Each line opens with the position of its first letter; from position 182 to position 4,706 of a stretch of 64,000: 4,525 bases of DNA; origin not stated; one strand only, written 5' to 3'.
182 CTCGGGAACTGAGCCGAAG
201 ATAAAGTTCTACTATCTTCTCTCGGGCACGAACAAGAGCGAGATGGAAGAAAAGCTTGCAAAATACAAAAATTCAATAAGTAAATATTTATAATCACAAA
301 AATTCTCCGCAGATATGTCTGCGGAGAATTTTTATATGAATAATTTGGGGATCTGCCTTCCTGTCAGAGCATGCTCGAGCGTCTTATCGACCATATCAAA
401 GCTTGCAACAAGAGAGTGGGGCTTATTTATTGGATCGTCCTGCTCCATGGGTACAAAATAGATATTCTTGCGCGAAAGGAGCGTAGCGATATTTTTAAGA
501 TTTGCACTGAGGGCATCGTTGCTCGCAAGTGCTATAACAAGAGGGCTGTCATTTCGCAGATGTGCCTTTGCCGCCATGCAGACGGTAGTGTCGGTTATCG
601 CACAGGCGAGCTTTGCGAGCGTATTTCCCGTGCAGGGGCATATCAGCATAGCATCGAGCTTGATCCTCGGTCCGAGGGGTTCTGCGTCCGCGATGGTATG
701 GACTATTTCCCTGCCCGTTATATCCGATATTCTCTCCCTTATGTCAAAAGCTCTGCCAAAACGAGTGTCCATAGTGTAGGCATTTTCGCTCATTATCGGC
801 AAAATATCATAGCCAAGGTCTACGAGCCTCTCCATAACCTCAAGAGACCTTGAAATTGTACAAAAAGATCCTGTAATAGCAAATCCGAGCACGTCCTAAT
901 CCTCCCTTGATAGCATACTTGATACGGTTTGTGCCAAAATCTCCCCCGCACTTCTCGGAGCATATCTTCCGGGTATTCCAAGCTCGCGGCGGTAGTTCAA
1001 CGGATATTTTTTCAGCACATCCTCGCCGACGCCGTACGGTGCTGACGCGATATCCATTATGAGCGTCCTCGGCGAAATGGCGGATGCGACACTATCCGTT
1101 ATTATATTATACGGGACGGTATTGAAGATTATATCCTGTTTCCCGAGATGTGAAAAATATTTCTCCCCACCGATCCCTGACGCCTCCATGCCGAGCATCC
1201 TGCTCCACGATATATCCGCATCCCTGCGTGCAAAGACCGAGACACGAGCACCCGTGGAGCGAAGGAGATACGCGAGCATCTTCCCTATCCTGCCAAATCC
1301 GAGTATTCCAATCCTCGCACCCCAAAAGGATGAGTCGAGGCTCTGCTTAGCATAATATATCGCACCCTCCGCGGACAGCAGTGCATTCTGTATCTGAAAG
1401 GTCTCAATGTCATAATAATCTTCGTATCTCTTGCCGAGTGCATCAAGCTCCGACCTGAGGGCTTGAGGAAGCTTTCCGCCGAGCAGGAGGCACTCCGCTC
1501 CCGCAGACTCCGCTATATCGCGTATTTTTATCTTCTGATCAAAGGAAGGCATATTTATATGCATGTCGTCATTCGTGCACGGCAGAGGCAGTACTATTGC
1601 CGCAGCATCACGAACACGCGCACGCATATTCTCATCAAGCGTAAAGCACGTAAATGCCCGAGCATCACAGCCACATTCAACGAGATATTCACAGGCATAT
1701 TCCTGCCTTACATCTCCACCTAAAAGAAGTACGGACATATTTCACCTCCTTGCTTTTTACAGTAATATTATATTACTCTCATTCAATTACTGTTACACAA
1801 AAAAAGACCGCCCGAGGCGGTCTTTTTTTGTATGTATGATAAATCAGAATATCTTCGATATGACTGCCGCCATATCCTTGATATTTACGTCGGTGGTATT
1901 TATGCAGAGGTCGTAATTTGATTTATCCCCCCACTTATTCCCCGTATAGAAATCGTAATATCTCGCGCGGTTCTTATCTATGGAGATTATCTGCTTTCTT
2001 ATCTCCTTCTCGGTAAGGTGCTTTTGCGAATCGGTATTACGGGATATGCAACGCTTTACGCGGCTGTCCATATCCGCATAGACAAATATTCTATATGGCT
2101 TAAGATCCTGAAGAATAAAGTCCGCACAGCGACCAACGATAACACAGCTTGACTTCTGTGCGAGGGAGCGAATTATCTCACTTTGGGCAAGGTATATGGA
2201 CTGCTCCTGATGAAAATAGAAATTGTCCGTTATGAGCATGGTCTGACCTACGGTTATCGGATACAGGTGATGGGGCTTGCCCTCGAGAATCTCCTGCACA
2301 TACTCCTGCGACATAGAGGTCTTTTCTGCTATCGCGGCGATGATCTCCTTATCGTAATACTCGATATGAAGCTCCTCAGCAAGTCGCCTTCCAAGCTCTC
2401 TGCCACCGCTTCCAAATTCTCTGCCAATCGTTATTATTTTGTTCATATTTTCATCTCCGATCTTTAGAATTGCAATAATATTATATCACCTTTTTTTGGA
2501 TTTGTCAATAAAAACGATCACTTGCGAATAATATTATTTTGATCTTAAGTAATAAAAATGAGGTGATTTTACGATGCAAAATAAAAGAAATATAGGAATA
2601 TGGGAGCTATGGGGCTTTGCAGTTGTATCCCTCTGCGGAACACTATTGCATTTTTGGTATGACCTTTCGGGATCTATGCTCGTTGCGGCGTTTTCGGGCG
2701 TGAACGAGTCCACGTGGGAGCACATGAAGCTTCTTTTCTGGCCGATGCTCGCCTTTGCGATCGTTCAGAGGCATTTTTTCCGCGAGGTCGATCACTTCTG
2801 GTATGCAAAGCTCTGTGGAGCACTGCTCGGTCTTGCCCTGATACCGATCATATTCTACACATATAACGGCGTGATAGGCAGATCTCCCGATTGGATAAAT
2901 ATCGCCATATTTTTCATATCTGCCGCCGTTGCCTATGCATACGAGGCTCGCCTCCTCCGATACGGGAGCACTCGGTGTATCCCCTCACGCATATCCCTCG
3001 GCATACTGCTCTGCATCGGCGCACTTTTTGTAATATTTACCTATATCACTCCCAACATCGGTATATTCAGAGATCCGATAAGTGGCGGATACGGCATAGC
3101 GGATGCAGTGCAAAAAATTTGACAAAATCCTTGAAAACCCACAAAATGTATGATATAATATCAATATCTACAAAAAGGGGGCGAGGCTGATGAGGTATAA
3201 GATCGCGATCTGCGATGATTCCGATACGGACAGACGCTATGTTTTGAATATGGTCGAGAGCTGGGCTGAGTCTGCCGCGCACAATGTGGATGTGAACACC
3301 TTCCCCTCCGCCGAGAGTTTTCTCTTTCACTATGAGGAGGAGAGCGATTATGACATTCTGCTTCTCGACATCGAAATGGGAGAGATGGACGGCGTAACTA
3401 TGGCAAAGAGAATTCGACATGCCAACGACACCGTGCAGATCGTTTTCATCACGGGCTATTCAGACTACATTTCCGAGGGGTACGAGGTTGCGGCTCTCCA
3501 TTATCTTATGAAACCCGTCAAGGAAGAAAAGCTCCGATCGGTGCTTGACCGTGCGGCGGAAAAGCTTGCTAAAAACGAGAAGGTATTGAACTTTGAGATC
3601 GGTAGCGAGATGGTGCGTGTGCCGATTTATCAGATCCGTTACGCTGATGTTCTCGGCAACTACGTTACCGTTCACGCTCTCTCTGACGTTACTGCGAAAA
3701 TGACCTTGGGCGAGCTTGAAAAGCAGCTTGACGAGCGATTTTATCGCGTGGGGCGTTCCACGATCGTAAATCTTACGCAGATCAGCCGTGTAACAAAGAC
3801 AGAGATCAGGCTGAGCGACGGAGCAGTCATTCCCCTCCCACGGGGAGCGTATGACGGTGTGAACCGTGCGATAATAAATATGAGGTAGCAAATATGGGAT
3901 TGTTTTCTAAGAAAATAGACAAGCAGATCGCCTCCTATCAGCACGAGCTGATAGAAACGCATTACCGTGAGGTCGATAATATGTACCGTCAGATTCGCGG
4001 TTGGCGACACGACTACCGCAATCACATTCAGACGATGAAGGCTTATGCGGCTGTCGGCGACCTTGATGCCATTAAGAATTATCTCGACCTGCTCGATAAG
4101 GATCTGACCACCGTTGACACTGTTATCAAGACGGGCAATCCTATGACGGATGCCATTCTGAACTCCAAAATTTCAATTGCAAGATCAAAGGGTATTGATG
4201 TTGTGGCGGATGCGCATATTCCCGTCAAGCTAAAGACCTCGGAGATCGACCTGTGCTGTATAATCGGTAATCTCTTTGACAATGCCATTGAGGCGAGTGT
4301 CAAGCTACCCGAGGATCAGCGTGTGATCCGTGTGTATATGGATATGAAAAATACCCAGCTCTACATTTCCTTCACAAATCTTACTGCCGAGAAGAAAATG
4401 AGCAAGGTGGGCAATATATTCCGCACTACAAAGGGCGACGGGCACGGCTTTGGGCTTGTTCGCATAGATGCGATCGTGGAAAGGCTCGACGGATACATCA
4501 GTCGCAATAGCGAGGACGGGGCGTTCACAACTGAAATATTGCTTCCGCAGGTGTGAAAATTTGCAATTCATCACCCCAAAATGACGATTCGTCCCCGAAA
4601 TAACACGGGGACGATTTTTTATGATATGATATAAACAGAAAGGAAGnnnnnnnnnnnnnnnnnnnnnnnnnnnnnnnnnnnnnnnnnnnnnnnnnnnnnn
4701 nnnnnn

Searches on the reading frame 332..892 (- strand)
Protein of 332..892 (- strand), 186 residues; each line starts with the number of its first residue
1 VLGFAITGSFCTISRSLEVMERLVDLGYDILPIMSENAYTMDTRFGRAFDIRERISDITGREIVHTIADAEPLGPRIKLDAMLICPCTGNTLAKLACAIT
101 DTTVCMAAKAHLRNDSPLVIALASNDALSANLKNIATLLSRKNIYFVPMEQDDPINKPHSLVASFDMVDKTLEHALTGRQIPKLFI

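Call 46: search_protein_families(library=pfam, max_evalue=0.01, proteins=[window:332-892:-])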
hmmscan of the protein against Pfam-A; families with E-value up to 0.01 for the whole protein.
window:332-892:- (186 aa): 1 family
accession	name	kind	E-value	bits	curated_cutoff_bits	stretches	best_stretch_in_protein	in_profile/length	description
PF02441.25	Flavoprotein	-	2.9e-29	102.2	22.7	1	2-161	3-145/162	Flavoprotein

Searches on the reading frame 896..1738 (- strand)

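Call 46: search_protein_families(library=pfam, max_evalue=0.01, proteins=[window:896-1738:-])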
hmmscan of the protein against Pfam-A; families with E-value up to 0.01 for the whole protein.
window:896-1738:- (280 aa): 4 families
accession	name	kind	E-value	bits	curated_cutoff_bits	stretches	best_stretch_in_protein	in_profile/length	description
PF16924.11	DpaA_N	-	9.3e-17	61.7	29.2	1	3-108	2-115/116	Dipicolinate synthase subunit A N-terminal domain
PF02826.25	2-Hacid_dh_C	-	8e-06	25.8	25.1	1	134-214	30-105/178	D-isomer specific 2-hydroxyacid dehydrogenase, NAD binding domain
PF03807.23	F420_oxidored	-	1.6e-05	25.9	21.6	1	142-231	1-92/94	NADP oxidoreductase coenzyme F420-dependent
PF02558.23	ApbA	-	0.0046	17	22.2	1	143-192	1-49/150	Ketopantoate reductase PanE/ApbA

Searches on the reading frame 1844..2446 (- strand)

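Call 46: search_protein_families(library=pfam, max_evalue=0.01, proteins=[window:1844-2446:-])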
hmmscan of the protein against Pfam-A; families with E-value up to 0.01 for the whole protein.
window:1844-2446:- (200 aa): 2 families
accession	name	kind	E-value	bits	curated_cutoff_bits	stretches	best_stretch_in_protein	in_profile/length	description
PF13189.12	Cytidylate_kin2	-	5.9e-52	176.8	28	1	4-185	1-175/176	Cytidylate kinase-like family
PF02224.24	Cytidylate_kin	-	0.0026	17.9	26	0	80-159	94-173/211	Cytidylate kinase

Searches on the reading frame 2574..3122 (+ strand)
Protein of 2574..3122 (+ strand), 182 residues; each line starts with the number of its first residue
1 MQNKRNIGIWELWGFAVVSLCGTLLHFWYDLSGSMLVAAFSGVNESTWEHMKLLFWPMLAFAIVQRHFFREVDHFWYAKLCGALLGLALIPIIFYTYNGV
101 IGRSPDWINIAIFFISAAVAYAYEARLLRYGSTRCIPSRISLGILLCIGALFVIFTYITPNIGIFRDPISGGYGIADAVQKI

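Call 46: search_protein_families(library=pfam, max_evalue=0.01, proteins=[window:2574-3122:+])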
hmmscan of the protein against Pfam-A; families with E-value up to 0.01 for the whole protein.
window:2574-3122:+ (182 aa): 1 family
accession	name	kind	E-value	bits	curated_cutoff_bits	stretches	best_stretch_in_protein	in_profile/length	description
PF20122.4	DUF6512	-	7.7e-28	98.1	26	1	6-175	8-181/181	Family of unknown function (DUF6512)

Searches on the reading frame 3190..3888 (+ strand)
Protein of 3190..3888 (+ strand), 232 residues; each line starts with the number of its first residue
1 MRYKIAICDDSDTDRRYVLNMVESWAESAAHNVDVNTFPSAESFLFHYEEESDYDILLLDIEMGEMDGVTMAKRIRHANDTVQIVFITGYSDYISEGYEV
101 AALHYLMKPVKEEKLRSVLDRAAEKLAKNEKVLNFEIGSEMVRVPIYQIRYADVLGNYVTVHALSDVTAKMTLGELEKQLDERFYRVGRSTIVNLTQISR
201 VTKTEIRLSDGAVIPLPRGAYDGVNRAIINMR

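Call 46: search_protein_families(library=pfam, max_evalue=0.01, proteins=[window:3190-3888:+])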
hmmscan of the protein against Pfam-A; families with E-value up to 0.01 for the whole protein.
window:3190-3888:+ (232 aa): 2 families
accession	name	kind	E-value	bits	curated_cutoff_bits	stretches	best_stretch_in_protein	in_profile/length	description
PF00072.30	Response_reg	-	3.7e-18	66.1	30.2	1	5-119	1-110/111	Response regulator receiver domain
PF04397.21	LytTR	-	2.2e-14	53.9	22.6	1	140-226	2-95/98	LytTr DNA-binding domain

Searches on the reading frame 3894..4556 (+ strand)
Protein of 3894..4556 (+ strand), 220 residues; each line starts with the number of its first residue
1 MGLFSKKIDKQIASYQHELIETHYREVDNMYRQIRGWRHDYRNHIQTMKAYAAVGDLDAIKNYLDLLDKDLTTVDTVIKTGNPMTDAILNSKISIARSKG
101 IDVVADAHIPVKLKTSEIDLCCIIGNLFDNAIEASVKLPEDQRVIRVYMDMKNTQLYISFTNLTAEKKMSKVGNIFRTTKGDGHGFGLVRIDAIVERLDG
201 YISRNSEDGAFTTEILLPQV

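Call 46: search_protein_families(library=pfam, max_evalue=0.01, proteins=[window:3894-4556:+])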
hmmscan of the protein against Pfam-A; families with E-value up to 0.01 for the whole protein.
window:3894-4556:+ (220 aa): 3 families
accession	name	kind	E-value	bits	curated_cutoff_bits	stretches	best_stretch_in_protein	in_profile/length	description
PF14501.12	HATPase_c_5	-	7.7e-20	71.1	22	1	117-218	3-102/102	GHKL domain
PF14689.11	SPOB_a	-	1.7e-07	31.2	28.1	1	25-77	7-59/62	Sensor_kinase_SpoOB-type, alpha-helical domain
PF02518.31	HATPase_c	-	7.1e-07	30.1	26.4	1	117-213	3-102/111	Histidine kinase-, DNA gyrase B-, and HSP90-like ATPase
